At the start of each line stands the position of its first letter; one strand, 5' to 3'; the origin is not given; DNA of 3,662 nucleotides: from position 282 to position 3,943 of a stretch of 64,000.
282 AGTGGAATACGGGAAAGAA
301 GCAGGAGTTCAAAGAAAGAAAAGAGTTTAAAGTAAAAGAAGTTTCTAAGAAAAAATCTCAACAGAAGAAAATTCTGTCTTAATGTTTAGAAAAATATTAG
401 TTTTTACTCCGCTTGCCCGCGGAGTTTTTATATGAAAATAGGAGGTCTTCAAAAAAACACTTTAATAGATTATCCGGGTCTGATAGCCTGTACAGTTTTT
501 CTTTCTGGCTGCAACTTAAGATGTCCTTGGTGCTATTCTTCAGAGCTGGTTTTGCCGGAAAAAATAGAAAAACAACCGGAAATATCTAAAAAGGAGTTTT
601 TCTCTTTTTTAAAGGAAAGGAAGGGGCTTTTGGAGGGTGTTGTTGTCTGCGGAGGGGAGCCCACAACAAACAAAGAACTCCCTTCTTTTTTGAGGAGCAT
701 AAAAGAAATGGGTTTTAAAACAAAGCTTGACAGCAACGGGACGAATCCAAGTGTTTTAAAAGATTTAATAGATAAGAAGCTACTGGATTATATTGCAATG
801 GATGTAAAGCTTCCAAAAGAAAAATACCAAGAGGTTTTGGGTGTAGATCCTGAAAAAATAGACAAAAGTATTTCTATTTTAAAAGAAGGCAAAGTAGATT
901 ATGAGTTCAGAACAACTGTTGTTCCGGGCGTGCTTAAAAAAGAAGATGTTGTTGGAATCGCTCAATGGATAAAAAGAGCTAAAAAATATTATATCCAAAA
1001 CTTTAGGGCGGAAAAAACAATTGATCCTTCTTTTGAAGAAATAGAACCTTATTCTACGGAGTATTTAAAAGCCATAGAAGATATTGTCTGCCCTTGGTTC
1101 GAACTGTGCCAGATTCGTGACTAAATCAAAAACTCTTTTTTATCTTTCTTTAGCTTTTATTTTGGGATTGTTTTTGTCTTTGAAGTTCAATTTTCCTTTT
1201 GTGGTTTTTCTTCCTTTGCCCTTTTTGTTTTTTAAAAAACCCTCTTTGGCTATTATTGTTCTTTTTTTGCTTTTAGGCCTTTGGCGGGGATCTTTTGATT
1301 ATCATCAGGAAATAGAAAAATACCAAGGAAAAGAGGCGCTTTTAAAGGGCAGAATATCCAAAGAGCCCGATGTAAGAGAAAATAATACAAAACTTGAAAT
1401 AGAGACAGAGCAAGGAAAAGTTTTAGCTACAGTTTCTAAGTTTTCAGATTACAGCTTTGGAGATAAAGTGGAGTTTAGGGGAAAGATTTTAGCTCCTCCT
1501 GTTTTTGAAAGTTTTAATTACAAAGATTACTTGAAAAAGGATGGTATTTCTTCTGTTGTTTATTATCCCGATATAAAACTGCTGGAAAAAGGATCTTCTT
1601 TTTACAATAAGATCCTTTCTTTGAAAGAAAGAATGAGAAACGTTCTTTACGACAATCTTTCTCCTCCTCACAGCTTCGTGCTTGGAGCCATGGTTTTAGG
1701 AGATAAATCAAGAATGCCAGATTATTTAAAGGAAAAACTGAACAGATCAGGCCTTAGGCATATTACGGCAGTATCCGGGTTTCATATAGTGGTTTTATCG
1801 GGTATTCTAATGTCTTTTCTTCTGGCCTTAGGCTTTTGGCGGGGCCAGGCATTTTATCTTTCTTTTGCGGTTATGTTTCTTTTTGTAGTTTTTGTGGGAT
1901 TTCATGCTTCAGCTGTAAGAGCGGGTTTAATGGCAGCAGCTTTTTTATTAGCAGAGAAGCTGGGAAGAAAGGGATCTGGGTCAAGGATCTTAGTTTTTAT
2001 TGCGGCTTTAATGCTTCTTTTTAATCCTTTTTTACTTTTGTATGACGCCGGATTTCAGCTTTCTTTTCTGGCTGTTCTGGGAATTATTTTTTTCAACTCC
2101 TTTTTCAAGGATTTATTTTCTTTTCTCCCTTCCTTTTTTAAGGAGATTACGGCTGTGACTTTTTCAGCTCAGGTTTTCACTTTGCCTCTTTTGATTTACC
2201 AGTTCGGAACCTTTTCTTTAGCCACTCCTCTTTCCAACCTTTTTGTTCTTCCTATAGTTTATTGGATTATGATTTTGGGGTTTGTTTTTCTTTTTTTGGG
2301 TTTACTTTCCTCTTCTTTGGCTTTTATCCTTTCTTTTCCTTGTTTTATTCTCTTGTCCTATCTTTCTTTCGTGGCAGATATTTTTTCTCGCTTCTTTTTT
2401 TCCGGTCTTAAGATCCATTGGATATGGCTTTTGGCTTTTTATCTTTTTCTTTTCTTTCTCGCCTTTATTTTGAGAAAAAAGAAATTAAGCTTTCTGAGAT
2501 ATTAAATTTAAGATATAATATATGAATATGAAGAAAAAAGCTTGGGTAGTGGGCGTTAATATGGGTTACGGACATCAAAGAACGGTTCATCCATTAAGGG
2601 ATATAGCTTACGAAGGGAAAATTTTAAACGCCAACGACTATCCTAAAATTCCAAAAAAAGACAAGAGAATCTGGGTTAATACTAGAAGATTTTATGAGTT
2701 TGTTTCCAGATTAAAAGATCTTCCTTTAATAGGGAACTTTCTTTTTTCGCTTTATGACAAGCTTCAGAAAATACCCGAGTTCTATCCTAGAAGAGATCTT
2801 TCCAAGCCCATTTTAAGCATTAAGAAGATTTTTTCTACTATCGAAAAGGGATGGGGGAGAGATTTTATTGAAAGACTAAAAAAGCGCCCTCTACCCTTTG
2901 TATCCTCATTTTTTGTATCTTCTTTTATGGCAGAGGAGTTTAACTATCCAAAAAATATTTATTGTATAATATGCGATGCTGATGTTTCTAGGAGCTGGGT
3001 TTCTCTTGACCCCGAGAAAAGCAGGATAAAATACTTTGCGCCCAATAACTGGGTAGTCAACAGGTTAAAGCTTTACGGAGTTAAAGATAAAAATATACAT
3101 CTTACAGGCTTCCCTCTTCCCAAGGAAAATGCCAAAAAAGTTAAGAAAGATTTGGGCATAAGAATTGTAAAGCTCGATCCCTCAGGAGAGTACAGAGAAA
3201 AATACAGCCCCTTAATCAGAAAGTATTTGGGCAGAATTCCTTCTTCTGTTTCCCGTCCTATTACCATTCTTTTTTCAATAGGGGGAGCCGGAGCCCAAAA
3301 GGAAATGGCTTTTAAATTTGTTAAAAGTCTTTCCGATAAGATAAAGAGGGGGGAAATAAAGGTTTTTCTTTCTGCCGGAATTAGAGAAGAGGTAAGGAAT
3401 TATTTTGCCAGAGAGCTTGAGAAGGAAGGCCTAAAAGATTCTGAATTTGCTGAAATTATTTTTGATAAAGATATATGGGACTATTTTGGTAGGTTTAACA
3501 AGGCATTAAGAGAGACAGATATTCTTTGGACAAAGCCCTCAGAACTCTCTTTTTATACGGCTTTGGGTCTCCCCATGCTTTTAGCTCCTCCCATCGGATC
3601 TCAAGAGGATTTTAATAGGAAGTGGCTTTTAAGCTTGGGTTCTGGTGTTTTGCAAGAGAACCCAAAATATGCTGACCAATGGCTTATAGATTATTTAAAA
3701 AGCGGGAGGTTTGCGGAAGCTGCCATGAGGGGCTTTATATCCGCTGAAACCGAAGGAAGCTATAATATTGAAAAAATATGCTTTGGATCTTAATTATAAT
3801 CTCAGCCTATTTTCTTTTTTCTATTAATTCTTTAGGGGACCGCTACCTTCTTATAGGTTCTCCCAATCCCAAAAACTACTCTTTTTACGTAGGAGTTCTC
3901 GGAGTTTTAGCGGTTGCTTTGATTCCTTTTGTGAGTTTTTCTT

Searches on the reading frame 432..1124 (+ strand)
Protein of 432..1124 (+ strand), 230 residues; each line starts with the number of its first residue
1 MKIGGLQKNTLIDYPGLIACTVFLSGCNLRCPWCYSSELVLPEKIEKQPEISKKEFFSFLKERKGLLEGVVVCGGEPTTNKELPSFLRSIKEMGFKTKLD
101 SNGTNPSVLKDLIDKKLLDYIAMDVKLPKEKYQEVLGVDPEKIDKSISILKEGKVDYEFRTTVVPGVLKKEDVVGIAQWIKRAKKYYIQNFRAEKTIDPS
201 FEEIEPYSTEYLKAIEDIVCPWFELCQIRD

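Call 60: search_protein_families(library=pfam, proteins=[window:432-1124:+], max_evalue=0.0001)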
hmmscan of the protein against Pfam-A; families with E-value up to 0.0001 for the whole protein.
window:432-1124:+ (230 aa): 2 families
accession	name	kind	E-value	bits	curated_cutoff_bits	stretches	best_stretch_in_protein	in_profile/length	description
PF04055.27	Radical_SAM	-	2e-18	67.5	29.5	1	23-174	3-160/166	Radical SAM superfamily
PF13353.11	Fer4_12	-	6.7e-11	43.1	22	1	18-130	6-120/137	4Fe-4S single cluster domain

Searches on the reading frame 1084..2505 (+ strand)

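Call 60: search_protein_families(library=pfam, proteins=[window:1084-2505:+], max_evalue=0.0001)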
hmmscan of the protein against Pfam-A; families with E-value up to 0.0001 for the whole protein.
window:1084-2505:+ (473 aa): 2 families
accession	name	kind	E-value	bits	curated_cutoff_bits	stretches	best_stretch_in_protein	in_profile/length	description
PF03772.21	Competence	-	2.3e-50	171.9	23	1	203-464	1-267/270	Competence protein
PF13567.11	DUF4131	-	6.3e-14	52.4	31.6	1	31-165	21-163/165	Domain of unknown function (DUF4131)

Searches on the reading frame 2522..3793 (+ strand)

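Call 60: search_protein_families(library=pfam, proteins=[window:2522-3793:+], max_evalue=0.0001)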
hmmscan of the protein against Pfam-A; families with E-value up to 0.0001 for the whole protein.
window:2522-3793:+ (423 aa): 1 family
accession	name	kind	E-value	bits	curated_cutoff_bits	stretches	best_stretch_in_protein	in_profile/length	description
PF22053.2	DUF6938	-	3e-16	60.2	27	2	244-302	35-93/236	Domain of unknown function (DUF6938)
